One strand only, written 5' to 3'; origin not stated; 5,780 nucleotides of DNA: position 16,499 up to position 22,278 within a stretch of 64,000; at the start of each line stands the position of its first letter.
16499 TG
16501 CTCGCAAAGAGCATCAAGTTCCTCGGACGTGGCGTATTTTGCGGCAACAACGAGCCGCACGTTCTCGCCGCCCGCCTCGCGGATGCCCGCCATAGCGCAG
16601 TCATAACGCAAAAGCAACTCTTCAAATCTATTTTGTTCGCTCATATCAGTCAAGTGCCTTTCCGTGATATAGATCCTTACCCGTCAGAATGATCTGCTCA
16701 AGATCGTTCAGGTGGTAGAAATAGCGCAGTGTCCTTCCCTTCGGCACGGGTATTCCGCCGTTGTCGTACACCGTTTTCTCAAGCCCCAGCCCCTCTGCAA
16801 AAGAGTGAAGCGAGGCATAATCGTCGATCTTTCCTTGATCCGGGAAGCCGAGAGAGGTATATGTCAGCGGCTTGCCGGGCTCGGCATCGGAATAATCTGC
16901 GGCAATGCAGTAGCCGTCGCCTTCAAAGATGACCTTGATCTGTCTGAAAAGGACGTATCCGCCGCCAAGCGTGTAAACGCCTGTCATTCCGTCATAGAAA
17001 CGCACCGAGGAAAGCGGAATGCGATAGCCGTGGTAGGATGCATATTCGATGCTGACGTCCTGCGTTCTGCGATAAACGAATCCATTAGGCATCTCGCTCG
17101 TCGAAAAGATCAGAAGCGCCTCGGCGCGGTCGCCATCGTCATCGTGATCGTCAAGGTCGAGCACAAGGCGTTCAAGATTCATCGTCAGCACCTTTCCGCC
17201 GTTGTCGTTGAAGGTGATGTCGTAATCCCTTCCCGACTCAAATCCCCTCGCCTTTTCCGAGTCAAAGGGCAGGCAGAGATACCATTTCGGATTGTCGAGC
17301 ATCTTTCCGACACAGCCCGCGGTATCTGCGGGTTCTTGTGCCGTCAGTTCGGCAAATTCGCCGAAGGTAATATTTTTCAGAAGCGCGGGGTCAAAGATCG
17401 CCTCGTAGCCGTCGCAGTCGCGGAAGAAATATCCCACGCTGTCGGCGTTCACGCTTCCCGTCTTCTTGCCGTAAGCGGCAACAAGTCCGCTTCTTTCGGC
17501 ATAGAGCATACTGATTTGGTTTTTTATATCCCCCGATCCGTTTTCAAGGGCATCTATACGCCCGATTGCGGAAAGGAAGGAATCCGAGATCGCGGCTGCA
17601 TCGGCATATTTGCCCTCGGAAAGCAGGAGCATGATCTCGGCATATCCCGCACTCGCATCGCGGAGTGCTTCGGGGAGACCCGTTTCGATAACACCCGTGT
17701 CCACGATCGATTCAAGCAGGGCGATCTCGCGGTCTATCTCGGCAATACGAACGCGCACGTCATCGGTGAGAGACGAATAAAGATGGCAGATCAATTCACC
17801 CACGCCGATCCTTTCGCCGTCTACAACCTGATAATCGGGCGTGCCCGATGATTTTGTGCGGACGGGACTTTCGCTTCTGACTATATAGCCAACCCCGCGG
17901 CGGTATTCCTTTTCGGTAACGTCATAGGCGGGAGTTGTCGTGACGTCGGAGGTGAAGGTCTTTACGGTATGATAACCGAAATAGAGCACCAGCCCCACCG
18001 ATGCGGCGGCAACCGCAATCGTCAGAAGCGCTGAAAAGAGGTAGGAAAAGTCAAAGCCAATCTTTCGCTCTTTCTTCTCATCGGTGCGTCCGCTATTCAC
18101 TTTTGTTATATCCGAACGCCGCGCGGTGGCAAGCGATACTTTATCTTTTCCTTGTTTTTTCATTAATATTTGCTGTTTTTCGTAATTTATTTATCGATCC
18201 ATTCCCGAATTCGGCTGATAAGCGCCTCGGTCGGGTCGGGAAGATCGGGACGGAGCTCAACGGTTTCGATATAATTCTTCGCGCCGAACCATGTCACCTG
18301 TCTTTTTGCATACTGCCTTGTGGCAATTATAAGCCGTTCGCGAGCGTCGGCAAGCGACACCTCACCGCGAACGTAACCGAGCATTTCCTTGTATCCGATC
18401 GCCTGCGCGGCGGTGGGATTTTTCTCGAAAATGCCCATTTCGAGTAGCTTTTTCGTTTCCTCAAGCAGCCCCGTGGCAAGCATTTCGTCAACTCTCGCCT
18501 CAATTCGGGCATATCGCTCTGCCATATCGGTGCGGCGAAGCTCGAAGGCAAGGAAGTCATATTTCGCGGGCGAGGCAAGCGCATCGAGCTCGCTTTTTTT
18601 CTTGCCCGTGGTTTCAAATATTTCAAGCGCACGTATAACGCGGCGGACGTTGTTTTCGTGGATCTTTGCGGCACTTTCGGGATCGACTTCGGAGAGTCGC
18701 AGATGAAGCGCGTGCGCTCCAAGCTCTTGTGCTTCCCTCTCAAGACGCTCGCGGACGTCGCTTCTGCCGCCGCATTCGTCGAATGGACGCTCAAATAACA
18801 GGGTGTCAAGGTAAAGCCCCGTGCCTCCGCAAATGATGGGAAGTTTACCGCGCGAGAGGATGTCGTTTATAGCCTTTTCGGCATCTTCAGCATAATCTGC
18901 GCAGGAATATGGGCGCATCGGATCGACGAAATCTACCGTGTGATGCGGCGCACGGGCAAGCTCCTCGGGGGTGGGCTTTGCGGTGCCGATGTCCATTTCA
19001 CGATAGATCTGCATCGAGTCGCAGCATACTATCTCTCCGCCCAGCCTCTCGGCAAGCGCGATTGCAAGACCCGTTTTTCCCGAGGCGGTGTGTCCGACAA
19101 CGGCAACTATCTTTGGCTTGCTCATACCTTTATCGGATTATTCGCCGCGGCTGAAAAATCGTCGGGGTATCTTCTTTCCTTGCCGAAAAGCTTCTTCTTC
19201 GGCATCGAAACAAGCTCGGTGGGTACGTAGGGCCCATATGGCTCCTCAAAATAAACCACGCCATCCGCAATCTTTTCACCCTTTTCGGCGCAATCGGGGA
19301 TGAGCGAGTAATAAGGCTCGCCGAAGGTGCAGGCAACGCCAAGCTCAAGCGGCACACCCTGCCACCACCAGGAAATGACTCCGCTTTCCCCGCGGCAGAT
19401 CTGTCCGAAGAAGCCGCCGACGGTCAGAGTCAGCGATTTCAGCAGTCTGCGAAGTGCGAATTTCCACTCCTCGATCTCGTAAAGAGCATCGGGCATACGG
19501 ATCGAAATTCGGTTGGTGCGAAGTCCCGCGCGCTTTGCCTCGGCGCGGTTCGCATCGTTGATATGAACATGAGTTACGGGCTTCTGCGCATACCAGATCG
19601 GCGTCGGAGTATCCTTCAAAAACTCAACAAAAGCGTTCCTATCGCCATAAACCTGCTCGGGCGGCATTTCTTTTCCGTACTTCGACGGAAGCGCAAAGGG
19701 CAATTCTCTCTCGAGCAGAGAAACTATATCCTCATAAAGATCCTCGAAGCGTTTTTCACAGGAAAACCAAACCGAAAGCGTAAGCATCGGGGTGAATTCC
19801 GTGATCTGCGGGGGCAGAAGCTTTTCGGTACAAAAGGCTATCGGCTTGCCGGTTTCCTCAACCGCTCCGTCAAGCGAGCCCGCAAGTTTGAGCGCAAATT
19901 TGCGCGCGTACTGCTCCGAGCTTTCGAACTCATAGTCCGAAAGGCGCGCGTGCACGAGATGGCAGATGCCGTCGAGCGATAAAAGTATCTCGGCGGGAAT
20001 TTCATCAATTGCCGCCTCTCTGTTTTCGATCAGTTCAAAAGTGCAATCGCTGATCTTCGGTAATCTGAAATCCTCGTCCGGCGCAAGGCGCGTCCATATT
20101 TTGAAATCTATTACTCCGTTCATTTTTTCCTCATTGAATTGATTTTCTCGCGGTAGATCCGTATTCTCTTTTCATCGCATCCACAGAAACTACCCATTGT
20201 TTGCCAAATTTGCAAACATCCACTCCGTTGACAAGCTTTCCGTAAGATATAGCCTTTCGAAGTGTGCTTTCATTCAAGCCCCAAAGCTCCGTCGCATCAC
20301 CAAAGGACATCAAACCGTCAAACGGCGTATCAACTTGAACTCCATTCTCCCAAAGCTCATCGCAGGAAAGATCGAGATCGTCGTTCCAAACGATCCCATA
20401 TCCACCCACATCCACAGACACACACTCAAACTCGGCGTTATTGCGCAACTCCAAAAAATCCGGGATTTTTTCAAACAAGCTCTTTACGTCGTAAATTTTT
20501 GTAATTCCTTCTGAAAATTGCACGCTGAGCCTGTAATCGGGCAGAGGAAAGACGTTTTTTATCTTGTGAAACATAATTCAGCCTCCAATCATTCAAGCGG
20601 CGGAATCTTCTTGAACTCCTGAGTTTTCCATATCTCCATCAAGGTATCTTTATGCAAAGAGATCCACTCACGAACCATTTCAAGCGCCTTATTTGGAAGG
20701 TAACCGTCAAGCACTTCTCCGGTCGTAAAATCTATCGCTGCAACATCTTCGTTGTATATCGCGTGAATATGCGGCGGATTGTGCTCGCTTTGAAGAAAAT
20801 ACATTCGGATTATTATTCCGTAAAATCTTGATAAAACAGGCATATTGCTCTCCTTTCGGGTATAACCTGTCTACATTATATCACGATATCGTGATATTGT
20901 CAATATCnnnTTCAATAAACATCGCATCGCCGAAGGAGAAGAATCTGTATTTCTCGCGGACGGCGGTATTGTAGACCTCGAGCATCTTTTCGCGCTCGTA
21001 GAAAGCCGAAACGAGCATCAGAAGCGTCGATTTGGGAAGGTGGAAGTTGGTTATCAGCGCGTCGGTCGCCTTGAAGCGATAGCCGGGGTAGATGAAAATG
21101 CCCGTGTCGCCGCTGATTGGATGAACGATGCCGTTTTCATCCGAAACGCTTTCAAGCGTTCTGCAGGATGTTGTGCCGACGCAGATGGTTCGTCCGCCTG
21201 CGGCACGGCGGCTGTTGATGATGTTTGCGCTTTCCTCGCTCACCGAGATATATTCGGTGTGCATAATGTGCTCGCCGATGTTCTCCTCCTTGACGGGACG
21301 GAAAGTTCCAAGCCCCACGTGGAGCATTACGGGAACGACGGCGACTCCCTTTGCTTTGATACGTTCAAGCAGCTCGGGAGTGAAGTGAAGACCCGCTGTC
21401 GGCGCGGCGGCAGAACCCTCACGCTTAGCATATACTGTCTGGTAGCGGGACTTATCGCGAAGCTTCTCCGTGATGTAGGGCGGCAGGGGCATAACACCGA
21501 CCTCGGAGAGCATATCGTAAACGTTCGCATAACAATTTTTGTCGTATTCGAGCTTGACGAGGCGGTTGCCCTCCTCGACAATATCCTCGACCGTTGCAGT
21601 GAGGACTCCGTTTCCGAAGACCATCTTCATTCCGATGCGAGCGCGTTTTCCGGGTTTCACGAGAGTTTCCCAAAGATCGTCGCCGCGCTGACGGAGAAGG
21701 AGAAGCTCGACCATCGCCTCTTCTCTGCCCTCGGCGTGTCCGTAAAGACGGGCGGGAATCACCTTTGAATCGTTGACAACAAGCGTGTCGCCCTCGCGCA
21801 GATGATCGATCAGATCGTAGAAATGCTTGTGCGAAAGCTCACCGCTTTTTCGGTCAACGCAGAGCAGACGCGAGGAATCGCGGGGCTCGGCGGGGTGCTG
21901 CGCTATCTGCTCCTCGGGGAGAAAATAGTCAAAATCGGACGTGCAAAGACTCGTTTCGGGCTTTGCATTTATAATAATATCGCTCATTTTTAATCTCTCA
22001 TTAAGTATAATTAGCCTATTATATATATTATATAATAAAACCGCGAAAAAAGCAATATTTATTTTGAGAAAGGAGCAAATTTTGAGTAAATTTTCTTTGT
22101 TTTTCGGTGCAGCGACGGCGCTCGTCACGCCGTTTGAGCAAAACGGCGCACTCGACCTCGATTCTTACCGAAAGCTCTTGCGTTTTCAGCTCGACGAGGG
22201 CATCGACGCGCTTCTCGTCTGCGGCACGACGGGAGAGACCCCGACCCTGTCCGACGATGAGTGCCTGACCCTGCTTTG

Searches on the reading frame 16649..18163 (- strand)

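Call 17: search_protein_families(library=pfam, proteins=[window:16649-18163:-], max_evalue=0.01)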
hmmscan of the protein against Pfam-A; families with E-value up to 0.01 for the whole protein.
window:16649-18163:- (505 aa): 1 family
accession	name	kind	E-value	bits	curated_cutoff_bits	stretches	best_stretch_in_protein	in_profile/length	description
PF12700.13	HlyD_2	-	1.8e-28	99.9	25.1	1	43-427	19-389/416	HlyD family secretion protein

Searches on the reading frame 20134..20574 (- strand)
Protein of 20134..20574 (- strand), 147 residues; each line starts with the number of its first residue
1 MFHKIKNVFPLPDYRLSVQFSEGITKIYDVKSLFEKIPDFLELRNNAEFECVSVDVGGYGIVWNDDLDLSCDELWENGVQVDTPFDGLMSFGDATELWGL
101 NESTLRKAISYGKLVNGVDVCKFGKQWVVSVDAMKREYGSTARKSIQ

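Call 17: search_protein_families(library=pfam, proteins=[window:20134-20574:-], max_evalue=0.01)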
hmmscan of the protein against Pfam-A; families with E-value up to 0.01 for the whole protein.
window:20134-20574:- (147 aa): 2 families
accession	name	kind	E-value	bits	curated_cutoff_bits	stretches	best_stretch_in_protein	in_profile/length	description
PF10387.14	DUF2442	-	2.1e-11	44.3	23.9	1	5-77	1-69/72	Protein of unknown function (DUF2442)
PF20038.5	HTH_59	-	6.8e-08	32.8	27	1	86-141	5-64/66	Helix-turn-helix domain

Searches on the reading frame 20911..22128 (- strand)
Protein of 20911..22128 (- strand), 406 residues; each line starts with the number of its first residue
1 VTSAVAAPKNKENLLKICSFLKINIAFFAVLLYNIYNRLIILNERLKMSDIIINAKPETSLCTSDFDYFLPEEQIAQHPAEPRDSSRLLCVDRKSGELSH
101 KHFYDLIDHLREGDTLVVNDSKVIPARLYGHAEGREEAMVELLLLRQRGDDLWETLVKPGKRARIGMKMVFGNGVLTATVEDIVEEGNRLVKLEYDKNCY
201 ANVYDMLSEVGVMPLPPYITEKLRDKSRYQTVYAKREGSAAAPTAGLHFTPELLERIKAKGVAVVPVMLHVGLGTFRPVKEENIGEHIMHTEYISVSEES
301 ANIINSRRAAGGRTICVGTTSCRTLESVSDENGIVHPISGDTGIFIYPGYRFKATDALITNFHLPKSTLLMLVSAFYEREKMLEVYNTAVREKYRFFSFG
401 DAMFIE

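Call 17: search_protein_families(library=pfam, proteins=[window:20911-22128:-], max_evalue=0.01)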
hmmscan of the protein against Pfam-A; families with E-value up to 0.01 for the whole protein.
window:20911-22128:- (406 aa): 1 family
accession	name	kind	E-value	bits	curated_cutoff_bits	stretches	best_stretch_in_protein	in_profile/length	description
PF02547.20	Queuosine_synth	-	5.2e-138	460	25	1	63-405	1-322/322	Queuosine biosynthesis protein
